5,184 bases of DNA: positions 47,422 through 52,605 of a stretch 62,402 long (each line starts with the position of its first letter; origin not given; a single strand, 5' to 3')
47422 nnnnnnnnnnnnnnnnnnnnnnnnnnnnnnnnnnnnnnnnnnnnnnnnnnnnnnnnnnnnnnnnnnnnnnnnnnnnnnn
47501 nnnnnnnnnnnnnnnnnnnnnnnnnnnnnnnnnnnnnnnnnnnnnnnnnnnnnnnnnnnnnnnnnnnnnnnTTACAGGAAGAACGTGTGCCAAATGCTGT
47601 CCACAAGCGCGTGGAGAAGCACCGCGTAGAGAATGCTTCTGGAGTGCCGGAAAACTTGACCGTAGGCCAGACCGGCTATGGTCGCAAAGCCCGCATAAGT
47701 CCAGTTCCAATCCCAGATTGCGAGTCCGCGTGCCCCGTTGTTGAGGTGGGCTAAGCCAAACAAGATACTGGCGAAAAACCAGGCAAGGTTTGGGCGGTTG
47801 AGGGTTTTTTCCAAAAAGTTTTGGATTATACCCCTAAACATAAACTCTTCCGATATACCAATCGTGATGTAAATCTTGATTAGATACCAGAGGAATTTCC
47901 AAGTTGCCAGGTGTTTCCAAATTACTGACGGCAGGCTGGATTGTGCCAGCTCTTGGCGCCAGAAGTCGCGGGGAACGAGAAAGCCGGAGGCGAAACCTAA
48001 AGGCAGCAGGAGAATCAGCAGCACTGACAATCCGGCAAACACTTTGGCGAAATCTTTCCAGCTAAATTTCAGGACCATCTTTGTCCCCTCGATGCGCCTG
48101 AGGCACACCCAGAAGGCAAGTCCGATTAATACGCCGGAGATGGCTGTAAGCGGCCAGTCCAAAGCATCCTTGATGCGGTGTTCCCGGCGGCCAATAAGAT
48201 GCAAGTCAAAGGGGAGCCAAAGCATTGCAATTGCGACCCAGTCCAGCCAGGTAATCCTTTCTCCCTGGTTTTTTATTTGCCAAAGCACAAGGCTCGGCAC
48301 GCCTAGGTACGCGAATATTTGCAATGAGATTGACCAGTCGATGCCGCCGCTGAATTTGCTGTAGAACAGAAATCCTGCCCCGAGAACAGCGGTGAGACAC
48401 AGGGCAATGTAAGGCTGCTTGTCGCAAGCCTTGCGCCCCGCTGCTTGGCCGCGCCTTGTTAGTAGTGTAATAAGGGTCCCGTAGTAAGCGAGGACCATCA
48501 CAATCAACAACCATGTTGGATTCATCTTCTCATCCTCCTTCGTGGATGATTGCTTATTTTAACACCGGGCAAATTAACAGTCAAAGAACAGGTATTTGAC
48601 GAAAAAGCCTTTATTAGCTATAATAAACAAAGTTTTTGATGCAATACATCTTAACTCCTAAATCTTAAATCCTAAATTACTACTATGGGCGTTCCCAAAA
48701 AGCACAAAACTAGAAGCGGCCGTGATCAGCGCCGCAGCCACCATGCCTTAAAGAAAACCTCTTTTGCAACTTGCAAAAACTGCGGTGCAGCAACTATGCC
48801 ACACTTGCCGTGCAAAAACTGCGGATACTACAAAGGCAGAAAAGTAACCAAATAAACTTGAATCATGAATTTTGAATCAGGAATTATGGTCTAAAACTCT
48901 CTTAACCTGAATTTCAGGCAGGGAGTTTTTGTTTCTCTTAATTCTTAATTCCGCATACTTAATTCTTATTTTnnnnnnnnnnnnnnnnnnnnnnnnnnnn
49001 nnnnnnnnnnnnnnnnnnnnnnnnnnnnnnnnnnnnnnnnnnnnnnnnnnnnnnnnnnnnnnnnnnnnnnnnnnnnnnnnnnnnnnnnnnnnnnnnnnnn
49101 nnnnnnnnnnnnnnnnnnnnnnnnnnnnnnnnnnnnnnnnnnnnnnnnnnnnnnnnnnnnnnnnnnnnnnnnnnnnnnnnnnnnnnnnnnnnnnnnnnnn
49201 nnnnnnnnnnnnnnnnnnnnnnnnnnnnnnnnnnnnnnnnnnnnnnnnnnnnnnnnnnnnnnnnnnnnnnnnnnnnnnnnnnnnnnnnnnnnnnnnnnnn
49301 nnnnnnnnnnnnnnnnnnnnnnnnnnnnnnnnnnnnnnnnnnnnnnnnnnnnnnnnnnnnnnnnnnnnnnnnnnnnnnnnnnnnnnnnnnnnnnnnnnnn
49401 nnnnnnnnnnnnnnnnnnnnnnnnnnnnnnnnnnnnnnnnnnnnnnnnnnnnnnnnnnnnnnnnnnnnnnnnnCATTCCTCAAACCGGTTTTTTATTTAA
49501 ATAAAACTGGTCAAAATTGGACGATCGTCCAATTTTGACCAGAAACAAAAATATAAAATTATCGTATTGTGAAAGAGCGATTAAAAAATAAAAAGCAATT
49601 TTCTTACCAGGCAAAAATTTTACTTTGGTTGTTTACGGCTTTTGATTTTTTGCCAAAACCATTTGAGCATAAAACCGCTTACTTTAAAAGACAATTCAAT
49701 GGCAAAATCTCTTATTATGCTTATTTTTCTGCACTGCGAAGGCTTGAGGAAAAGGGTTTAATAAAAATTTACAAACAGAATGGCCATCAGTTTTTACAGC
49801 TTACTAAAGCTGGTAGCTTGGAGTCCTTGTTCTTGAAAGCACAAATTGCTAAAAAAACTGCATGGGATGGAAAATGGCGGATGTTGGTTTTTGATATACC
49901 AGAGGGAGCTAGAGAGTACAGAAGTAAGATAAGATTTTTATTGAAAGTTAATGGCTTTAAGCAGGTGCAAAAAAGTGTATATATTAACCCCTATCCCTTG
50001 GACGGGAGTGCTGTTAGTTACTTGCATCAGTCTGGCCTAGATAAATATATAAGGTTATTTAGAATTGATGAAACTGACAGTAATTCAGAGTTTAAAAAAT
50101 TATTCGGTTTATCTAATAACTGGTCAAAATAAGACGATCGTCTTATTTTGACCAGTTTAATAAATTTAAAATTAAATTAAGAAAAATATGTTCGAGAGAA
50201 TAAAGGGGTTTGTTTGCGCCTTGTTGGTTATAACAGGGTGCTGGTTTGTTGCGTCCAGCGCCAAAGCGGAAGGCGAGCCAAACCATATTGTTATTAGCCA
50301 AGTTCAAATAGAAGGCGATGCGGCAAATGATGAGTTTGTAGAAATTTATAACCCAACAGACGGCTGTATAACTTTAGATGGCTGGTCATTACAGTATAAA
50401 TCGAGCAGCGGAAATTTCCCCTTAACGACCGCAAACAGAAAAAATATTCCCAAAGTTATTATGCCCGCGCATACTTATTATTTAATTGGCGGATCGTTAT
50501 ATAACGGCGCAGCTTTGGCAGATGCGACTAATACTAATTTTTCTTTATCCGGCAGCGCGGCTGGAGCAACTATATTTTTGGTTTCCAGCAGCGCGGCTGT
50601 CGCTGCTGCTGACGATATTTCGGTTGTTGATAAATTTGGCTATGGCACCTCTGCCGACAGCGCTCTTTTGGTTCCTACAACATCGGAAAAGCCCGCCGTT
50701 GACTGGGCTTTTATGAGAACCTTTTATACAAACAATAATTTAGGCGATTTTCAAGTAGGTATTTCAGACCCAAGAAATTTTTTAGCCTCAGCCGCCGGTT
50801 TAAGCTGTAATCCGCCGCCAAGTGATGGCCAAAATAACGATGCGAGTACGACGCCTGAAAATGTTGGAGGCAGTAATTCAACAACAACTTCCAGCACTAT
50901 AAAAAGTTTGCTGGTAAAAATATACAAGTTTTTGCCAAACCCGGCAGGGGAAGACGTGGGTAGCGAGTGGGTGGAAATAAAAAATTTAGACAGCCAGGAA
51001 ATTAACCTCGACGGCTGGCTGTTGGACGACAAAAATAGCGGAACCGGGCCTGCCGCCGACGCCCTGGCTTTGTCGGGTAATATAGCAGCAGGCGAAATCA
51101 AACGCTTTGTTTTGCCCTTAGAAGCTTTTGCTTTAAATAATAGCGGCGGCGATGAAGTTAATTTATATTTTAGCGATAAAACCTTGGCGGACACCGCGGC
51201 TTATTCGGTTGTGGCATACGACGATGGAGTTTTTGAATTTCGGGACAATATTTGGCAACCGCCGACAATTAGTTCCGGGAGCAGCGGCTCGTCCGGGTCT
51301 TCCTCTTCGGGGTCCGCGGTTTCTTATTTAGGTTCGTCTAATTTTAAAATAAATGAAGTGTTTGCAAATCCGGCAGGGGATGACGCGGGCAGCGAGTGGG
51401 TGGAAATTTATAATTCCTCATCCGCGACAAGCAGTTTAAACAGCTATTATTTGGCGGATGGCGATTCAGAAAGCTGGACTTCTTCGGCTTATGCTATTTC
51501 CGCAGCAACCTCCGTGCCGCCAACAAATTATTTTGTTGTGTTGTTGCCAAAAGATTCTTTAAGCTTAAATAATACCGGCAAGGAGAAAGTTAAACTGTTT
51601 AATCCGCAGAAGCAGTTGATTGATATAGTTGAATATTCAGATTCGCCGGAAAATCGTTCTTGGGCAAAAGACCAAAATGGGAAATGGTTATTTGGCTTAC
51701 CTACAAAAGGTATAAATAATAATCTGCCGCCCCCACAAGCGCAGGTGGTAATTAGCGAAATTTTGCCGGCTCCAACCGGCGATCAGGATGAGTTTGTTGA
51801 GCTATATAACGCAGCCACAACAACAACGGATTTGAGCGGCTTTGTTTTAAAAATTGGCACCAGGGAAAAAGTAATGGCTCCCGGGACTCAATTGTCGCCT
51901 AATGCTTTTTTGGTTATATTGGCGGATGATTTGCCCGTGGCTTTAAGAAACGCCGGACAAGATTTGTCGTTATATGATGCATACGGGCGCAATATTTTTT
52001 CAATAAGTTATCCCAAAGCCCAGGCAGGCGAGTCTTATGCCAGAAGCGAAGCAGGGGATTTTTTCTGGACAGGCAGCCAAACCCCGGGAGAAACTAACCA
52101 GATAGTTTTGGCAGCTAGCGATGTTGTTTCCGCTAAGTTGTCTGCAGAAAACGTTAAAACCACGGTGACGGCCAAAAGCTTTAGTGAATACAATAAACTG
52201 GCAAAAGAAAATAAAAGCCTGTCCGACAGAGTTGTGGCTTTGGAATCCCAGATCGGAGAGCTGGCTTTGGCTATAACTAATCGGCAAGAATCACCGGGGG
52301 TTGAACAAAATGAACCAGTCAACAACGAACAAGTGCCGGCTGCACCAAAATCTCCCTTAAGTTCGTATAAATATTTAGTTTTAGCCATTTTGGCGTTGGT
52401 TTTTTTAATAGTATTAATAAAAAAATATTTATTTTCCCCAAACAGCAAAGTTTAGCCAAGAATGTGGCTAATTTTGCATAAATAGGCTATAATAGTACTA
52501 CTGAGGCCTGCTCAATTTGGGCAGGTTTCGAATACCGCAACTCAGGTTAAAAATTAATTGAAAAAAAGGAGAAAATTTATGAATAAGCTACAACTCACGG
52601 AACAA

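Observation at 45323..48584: G+C-richer island 2: five unannotated small membrane peptides convergent with a CPBP/Abi protease pair (one catalytically degenerate)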

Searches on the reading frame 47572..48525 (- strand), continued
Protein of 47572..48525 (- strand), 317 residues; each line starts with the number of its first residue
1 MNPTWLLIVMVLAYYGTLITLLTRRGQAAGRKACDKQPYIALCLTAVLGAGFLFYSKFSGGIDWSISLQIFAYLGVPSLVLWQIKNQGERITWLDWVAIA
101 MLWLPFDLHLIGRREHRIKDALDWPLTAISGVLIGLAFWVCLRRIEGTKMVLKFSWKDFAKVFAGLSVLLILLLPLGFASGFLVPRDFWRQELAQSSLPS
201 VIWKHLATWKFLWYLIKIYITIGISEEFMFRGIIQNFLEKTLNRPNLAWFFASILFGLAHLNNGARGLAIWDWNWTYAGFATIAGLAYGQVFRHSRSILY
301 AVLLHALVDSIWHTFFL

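Call 68: predict_structure(alignment_id=A1)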
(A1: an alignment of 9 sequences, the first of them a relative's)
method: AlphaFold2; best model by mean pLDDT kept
length: 317 residues; sequences in the alignment: 9
mean_pLDDT: 85.4   pTM: 0.82
mean pLDDT of the five models: 85.4, 81.7, 81.1, 80.5, 76.9
residues with pLDDT >= 90: 119; 70-90: 170; 50-70: 26; < 50: 2
segments of 3 or more residues with pLDDT < 50: none
pLDDT, mean of each block of 10 residues (from residue 1): 72 88 91 94 92 85 87 94 91 91 77 54 79 92 79 89 92 90 88 88 85 79 68 87 91 90 78 88 92 89 89 86
secondary structure, 60 per line:
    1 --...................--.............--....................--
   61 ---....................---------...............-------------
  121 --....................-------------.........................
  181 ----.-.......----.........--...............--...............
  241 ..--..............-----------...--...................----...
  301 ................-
elements in order: H3-21 H24-36 H39-58 H64-83 H93-107 H123-142 H156-180 H187-193 H198-206 H209-223 H226-242 H245-258 H275-293 H298-315

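Call 73: fold_search(model_id=the predicted structure, library=pdb)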
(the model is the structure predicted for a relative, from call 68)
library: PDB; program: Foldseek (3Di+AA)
matches with E <= 10: 144; with E <= 0.001: 0
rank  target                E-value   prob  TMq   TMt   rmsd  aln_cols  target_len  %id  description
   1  8zkn_A                3.4e-01  0.28  0.24  0.21  13.5       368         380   14  CryoEM structure of Thyroid Hormone Transporter MCT8 bound with silychristin (released 2025-04-02)
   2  6g9x_A                6.2e-01  0.16  0.23  0.20  15.2       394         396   12  Crystal structure of a MFS transporter at 2.54 Angstroem resolution (released 2019-07-03)
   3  7cyk_B                7.0e-01  0.08  0.15  0.15  19.9       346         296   15  Crystal structure of a second cysteine-pair mutant (V110C-I197C) of a bacterial bile acid transporter before disulfide (released 2021-01-13)
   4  7lo8_Z                7.3e-01  0.12  0.18  0.17  20.0       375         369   15  NorA in complex with Fab36 (released 2022-04-20)
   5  6wzb_A                7.6e-01  0.12  0.18  0.15  21.8       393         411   12  Crystal structure of the GltPh V216C-G388C mutant cross-linked with divalent mercury (released 2021-02-17)
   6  5yck                  7.6e-01  0.10  0.17  0.15  15.5       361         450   17  Crystal structure of a MATE family protein derived from Camelina sativa at 2.3 angstrom (released 2017-09-27)
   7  6lh0                  8.3e-01  0.08  0.14  0.14  20.6       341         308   15  Crystal structure of a cysteine-pair mutant (P10C-S291C) of a bacterial bile acid transporter in an inward-facing apo-st (released 2020-12-09)
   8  4n7w_B                8.6e-01  0.06  0.13  0.14  22.0       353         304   12  Crystal Structure of the sodium bile acid symporter from Yersinia frederiksenii (released 2013-12-11)
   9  9csi                  9.0e-01  0.07  0.13  0.08  23.6       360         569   10  A. baumannii MsbA Bound to Cerastecin Compound 5 (released 2024-09-04)
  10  9hkl_B                9.0e-01  0.06  0.14  0.10  21.7       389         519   13  BetP-M150E in complex with GABA in an inward-facing state (released 2025-12-17)
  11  8qsm                  1.2e+00  0.12  0.21  0.16  18.1       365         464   15  Cryo-EM structure of human SLC15A4 monomer in outward open state in LMNG (released 2023-10-25)
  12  9fot_A                1.3e+00  0.07  0.17  0.15  20.4       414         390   11  Human monocarboxylate transporter 8 bound to Silychristin (released 2025-05-21)
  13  9d7u                  1.3e+00  0.06  0.15  0.09  20.6       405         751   11  The low pH structure (released 2025-06-25)
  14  5kpj                  1.3e+00  0.04  0.12  0.05  28.8       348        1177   14  Mouse pgp methylated protein (released 2016-11-30)
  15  8sbe                  1.6e+00  0.06  0.17  0.15  21.0       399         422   13  Structure of the rat vesicular glutamate transporter 2 determined by single-particle Cryo-EM (released 2023-05-03)
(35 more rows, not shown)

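Call 74: search_solved_structures(query=A1, max_evalue=1, show_alignments=1)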
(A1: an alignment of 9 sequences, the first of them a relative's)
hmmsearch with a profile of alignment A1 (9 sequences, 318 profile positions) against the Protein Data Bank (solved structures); distinct sequences matched with E-value up to 1: 2.
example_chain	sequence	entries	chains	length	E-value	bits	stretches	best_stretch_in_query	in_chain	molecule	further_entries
3vlb_B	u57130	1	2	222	0.34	13.6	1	245-298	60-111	Xyloglucan-specific endo-beta-1,4-glucanase A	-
3vl8_A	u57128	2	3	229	0.36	13.5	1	245-298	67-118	Xyloglucan-specific endo-beta-1,4-glucanase A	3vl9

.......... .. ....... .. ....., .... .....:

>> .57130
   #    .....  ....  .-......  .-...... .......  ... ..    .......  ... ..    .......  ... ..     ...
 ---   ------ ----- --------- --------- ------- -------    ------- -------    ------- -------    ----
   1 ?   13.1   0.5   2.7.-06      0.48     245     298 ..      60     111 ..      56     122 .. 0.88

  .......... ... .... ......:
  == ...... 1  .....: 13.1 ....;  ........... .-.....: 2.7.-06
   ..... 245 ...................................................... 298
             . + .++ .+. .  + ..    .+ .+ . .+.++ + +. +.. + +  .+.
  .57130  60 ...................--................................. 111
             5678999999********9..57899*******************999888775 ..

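Call 99: search_protein_families(library=phrogs, proteins=[window:47572-48525:-], max_evalue=0.1)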
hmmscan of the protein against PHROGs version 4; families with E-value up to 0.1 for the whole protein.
window:47572-48525:- (317 aa): 2 families
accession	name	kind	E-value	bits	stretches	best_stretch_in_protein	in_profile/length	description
phrog_26389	-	unknown function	0.0011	20.3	1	205-313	28-124/135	-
phrog_4461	-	unknown function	0.061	13.6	1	172-196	6-30/32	-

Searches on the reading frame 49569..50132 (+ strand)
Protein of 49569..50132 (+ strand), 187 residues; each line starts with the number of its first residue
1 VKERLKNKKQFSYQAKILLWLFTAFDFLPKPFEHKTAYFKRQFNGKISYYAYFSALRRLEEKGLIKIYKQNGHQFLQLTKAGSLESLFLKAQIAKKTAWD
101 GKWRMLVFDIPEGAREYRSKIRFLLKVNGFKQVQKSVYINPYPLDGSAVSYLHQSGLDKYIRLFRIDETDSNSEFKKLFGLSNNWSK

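Call 59: search_protein_families(library=pfam, proteins=[window:49569-50132:+], max_evalue=0.001)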
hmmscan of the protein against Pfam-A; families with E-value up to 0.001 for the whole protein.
window:49569-50132:+ (187 aa): 3 families
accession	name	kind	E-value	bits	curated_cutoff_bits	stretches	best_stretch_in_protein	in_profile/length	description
PF20803.2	PaaX_M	-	2.3e-20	72.9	24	1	97-172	2-77/83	PaaX protein central Cas2-like domain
PF14277.12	DUF4364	-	0.00035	20.8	26.9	1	44-96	28-80/162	Domain of unknown function (DUF4364)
PF09827.14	CRISPR_Cas2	-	0.00037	21.1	23.8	1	103-140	2-36/74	CRISPR associated protein Cas2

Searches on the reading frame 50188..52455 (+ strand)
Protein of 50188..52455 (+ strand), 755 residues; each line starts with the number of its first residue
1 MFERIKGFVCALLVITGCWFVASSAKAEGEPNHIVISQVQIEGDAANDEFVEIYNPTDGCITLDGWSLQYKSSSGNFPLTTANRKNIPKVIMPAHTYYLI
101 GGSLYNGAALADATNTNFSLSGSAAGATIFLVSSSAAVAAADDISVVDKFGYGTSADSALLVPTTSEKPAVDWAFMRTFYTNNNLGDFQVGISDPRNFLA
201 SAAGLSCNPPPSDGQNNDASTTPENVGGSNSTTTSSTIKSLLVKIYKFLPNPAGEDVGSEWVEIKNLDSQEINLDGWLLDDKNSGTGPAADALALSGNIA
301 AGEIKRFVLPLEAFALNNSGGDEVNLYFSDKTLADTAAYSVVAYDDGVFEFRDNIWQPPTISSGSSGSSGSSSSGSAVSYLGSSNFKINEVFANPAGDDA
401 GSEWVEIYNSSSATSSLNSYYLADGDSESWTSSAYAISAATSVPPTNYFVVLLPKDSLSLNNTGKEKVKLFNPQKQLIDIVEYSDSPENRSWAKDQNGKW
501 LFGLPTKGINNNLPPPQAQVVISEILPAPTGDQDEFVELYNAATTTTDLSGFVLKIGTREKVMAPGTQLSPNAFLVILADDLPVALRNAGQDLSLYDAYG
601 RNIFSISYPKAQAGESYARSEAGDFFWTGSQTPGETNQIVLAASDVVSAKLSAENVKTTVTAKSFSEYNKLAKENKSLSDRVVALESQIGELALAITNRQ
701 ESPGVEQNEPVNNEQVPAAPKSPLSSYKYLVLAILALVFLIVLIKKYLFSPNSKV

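Call 59: search_protein_families(library=pfam, proteins=[window:50188-52455:+], max_evalue=0.001)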
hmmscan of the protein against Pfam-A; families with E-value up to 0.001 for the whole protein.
window:50188-52455:+ (755 aa): 1 family
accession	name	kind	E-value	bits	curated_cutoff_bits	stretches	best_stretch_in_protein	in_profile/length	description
PF00932.25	LTD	-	2.2e-52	176.5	34.3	4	384-484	6-108/109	Lamin Tail Domain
